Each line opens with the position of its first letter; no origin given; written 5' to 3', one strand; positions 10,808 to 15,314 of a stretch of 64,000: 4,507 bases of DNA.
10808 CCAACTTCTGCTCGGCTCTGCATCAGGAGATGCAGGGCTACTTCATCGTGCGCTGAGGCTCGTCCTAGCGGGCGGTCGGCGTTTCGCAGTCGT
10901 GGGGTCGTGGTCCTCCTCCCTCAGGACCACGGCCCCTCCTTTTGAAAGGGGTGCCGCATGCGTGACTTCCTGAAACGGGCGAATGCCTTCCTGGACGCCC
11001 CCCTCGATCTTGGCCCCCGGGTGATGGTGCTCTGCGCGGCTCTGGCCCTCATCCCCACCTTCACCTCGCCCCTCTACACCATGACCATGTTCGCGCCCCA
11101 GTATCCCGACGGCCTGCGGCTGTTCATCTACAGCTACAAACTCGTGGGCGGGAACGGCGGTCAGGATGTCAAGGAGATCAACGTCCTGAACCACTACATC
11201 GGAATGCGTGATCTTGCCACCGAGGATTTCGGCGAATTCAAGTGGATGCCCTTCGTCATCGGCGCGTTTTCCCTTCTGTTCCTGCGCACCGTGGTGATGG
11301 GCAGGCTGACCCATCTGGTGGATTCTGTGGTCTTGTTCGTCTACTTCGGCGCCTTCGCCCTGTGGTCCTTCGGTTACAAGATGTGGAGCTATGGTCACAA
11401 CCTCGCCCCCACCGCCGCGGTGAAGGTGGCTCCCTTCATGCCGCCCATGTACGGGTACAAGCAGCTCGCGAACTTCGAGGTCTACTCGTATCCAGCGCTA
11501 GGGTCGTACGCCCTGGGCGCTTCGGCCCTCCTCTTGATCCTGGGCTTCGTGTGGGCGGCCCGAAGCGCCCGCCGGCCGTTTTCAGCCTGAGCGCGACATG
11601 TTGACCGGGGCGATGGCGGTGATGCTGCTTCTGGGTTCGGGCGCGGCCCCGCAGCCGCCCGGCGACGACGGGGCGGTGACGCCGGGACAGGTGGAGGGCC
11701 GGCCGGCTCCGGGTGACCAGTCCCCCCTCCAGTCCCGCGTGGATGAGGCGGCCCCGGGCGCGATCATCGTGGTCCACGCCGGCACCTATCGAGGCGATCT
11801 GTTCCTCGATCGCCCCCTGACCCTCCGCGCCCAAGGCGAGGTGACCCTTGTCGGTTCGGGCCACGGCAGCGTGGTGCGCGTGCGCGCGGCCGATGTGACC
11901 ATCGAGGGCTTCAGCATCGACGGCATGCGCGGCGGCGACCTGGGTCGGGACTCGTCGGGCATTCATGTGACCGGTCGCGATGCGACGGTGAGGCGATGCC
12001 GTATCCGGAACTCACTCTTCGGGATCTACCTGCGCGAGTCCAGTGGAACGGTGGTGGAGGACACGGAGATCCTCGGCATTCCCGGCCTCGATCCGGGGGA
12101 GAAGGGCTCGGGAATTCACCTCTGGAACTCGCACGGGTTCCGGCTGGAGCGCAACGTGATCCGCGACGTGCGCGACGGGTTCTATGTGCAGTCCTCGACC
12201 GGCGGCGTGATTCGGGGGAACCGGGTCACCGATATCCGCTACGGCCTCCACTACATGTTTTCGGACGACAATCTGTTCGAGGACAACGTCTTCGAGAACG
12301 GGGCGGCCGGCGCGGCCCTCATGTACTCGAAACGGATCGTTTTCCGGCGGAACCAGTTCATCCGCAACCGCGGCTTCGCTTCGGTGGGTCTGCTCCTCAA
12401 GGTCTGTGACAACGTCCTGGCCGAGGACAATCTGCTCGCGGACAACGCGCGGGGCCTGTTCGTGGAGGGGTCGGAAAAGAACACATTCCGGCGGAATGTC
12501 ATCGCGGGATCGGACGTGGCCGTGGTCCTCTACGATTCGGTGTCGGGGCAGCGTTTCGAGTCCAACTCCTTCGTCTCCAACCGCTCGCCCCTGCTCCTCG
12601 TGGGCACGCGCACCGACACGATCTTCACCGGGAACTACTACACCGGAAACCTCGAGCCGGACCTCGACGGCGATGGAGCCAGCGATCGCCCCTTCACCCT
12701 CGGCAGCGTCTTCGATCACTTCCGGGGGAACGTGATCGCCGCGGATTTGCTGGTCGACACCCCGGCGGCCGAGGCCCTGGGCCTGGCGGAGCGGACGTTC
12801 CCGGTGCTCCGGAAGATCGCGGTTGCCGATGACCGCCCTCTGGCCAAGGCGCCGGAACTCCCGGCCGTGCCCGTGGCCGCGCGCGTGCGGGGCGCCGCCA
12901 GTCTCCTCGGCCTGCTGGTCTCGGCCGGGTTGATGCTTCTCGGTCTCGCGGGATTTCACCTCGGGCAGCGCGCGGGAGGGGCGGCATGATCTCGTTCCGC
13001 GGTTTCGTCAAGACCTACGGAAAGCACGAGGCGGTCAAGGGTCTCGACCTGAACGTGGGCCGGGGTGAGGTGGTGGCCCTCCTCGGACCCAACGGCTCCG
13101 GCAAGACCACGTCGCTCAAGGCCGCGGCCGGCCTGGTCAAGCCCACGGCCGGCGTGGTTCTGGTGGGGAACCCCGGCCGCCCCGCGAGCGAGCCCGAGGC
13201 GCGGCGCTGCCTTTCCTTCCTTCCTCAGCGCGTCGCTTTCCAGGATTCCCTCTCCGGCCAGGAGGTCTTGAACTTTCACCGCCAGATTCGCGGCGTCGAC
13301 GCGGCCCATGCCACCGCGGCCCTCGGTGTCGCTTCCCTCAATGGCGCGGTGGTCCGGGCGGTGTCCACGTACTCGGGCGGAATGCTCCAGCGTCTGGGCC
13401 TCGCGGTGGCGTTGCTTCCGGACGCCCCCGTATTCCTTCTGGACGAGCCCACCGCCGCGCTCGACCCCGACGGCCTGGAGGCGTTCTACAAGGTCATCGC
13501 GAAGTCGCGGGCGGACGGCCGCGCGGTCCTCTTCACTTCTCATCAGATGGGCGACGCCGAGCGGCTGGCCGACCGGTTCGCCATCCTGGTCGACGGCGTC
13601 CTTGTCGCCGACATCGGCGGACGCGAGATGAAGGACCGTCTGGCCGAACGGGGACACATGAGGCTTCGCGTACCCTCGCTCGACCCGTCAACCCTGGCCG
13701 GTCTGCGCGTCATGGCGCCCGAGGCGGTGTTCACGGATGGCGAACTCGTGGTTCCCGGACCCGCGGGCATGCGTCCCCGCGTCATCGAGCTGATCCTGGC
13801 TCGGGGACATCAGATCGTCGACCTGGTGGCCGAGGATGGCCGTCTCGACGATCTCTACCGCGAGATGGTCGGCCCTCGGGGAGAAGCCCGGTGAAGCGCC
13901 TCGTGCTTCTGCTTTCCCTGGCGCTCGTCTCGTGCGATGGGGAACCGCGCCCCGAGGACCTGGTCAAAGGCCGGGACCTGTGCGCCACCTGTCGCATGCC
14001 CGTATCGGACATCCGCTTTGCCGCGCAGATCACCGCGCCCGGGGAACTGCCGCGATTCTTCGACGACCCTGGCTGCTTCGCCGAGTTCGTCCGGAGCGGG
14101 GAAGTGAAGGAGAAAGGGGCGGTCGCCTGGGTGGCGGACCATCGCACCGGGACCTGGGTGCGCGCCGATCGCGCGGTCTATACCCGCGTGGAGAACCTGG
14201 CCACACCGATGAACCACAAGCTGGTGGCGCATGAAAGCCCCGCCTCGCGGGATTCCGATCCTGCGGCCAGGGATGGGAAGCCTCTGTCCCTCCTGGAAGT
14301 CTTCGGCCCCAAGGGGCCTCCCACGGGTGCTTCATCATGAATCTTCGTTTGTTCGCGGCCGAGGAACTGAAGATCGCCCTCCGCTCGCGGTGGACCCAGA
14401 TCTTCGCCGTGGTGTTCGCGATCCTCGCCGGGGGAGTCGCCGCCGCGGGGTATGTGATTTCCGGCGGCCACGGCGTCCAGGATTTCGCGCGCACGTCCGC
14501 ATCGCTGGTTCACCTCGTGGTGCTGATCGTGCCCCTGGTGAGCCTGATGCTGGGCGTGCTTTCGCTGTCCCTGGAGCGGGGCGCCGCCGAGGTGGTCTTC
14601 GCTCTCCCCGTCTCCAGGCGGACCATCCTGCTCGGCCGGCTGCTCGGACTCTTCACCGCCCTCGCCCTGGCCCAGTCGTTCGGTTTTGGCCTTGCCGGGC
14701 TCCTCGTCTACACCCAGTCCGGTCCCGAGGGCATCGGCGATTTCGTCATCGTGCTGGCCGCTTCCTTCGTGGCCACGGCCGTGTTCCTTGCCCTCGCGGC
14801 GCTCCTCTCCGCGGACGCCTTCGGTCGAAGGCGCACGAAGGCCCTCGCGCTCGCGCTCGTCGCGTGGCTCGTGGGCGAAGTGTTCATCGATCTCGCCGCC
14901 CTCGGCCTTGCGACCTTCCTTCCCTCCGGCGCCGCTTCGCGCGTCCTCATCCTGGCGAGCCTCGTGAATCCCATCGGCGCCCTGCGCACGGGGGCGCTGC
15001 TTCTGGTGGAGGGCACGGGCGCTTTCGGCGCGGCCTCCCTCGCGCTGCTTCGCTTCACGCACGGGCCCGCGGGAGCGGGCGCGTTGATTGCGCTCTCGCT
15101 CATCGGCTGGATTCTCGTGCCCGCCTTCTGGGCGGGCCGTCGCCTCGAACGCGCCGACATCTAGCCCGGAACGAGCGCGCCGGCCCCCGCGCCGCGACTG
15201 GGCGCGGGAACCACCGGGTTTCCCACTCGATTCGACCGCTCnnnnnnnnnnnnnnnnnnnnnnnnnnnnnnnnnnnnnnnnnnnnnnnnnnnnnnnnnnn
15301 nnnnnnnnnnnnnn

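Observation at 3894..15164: Clade-II-type nos locus whose dedicated Rieske/cytochrome b complex is operonically joined to a GltD-like NAD(P)H/FAD/FeS oxidoreductase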

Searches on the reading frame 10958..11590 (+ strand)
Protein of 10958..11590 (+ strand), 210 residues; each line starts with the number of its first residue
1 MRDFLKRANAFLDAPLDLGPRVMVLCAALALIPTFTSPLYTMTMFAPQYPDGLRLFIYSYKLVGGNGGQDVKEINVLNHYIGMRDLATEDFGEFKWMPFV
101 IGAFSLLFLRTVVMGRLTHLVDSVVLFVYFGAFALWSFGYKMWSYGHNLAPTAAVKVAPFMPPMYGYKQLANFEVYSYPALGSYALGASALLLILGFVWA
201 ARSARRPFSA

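Call 3: search_protein_families(library=pfam, proteins=[window:10958-11590:+], max_evalue=0.001)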
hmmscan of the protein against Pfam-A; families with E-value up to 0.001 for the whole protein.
window:10958-11590:+ (210 aa): 0 families

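Call 6: search_protein_families(library=ncbifam, proteins=[window:10958-11590:+], max_evalue=0.001)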
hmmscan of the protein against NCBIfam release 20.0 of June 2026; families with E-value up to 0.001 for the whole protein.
window:10958-11590:+ (210 aa): 0 families

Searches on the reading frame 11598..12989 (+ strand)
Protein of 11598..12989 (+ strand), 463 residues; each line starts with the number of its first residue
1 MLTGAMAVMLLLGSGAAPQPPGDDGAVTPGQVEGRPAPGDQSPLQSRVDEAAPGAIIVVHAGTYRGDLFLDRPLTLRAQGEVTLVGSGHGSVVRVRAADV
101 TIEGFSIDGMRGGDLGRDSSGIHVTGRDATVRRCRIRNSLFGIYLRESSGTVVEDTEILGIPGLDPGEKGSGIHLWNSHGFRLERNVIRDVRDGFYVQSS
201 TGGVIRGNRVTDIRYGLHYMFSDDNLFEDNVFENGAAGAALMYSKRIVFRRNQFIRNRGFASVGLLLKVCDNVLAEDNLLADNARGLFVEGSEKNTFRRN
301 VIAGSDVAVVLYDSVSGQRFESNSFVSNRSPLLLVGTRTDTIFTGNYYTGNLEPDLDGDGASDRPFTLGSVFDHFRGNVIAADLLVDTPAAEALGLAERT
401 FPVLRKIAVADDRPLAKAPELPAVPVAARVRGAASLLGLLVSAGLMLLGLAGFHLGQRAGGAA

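Call 3: search_protein_families(library=pfam, proteins=[window:11598-12989:+], max_evalue=0.001)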
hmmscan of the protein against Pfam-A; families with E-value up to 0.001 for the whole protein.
window:11598-12989:+ (463 aa): 2 families
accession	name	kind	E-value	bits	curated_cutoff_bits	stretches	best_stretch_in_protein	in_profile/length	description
PF05048.19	NosD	-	3.6e-39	134.8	23.6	1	169-343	15-186/212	Periplasmic copper-binding protein (NosD)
PF13229.12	Beta_helix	-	2.3e-37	128.5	25.9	2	171-325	1-158/158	Right handed beta helix region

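Call 6: search_protein_families(library=ncbifam, proteins=[window:11598-12989:+], max_evalue=0.001)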
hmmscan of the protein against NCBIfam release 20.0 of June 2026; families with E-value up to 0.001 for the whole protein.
window:11598-12989:+ (463 aa): 3 families
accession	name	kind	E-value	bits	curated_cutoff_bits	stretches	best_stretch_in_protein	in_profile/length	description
TIGR04247.1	NosD_copper_fam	subfamily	1.2e-110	369.6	300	1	44-416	1-376/377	nitrous oxide reductase family maturation protein NosD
TIGR03804.1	para_beta_helix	repeat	7.3e-22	76.8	19.45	1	172-212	1-41/44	parallel beta-helix repeat protein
TIGR03805.1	beta_helix_1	subfamily_domain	4.7e-07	29.2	141.5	1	44-233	1-171/314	parallel beta-helix domain-containing protein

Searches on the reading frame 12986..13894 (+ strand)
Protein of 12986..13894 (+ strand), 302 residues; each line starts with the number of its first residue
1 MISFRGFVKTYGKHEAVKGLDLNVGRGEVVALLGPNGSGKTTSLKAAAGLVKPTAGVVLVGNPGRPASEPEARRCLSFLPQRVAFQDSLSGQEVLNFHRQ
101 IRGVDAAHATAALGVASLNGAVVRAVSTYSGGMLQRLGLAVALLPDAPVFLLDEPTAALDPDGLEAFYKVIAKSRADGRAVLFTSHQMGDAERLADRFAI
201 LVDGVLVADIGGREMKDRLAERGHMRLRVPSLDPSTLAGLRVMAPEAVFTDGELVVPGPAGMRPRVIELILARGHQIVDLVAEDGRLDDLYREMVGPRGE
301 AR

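Call 3: search_protein_families(library=pfam, proteins=[window:12986-13894:+], max_evalue=0.001)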
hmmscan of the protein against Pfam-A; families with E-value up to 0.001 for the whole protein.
window:12986-13894:+ (302 aa): 4 families
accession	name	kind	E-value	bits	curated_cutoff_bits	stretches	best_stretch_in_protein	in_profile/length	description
PF00005.33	ABC_tran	-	5.2e-26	92.3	25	1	18-157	2-137/137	ABC transporter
PF13304.12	AAA_21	-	1.2e-12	48.9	27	1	127-187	236-299/304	AAA domain, putative AbiEii toxin, Type IV TA system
PF02463.25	SMC_N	-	1.7e-05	24.8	40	0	137-188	149-199/220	RecF/RecN/SMC N terminal domain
PF25199.1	nSTAND_NTPase5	-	0.00081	19.7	34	0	23-62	37-77/145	Novel STAND NTPase 5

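Call 6: search_protein_families(library=ncbifam, proteins=[window:12986-13894:+], max_evalue=0.001)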
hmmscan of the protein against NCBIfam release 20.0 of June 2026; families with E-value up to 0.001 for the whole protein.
window:12986-13894:+ (302 aa): 187 families (the best 25 are shown)
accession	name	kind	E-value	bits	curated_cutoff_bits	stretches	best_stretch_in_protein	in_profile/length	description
TIGR01188.1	drrA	subfamily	1.5e-47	162.4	312.45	1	9-295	1-301/302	daunorubicin resistance ABC transporter, ATP-binding protein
TIGR03522.1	GldA_ABC_ATP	equivalog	6.3e-37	127.6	402.6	1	5-294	6-300/301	gliding motility-associated ABC transporter ATP-binding subunit GldA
NF010060.0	PRK13537.1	equivalog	9.6e-36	123.2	521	1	2-213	16-231/314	nodulation factor ABC transporter ATP-binding protein NodI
TIGR03740.1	galliderm_ABC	subfamily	6e-35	120.9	309.75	1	6-207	5-203/223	lantibiotic protection ABC transporter ATP-binding subunit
NF040873.1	AztA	equivalog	4.4e-34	117.7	220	1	11-193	2-184/191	zinc ABC transporter ATP-binding protein AztA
TIGR01189.1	ccmA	equivalog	3.7e-33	114.9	131.6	1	12-188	11-187/198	heme ABC exporter ATP-binding protein CcmA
NF010059.0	PRK13536.1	equivalog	6.4e-32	110.6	549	1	2-211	44-257/342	nodulation factor ABC transporter ATP-binding protein NodI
NF008409.0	PRK11231.1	equivalog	7.8e-31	107.3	375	1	9-210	10-220/255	Fe(3+) dicitrate ABC transporter ATP-binding protein FecE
TIGR01288.1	nodI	equivalog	8.4e-30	103.8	424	1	2-209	5-216/303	nodulation factor ABC transporter ATP-binding protein NodI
NF007082.0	PRK09536.1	equivalog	4.2e-29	101.8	537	1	2-211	4-221/402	corrinoid ABC transporter ATPase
NF033858.1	ABC2_perm_RbbA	equivalog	7.2e-28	97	1050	1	2-208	267-478/909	ribosome-associated ATPase/putative transporter RbbA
TIGR04406.1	LPS_export_lptB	equivalog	7.6e-28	97.4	240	1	4-209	4-216/239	LPS export ABC transporter ATP-binding protein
TIGR02857.1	CydD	equivalog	8.8e-28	97.5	435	1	4-194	324-523/529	thiol reductant ABC exporter subunit CydD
NF010061.0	PRK13538.1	equivalog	1.2e-27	96.8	195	1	13-188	17-193/211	cytochrome c biogenesis heme-transporting ATPase CcmA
NF010068.0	PRK13548.1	equivalog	1.4e-27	96.5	261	1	2-209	6-224/261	heme ABC transporter ATP-binding protein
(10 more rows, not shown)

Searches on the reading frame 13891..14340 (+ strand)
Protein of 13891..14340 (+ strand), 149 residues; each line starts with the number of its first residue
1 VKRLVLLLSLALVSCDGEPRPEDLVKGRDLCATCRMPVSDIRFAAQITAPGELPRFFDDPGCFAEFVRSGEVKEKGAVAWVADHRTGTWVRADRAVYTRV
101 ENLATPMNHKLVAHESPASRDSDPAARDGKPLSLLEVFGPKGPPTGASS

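Call 3: search_protein_families(library=pfam, proteins=[window:13891-14340:+], max_evalue=0.001)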
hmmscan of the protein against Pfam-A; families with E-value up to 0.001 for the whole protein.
window:13891-14340:+ (149 aa): 1 family
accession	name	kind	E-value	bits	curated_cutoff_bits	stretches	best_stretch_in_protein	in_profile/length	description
PF05573.18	NosL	-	0.00014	22.6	24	1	27-119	6-108/131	NosL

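Call 6: search_protein_families(library=ncbifam, proteins=[window:13891-14340:+], max_evalue=0.001)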
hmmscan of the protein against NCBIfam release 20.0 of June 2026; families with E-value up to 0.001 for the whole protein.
window:13891-14340:+ (149 aa): 0 families

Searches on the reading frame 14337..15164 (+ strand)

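Call 3: search_protein_families(library=pfam, proteins=[window:14337-15164:+], max_evalue=0.001)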
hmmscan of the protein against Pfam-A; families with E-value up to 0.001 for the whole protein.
window:14337-15164:+ (275 aa): 2 families
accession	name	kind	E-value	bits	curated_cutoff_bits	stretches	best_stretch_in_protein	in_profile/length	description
PF12679.13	ABC2_membrane_2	-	2.1e-15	57.2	27.2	1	7-274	4-282/283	ABC-2 family transporter protein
PF13346.12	ABC2_membrane_5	-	2.3e-05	24.5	25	1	57-154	35-137/205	ABC-2 family transporter protein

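Call 6: search_protein_families(library=ncbifam, proteins=[window:14337-15164:+], max_evalue=0.001)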
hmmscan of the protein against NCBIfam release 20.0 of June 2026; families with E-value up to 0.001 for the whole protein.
window:14337-15164:+ (275 aa): 0 families
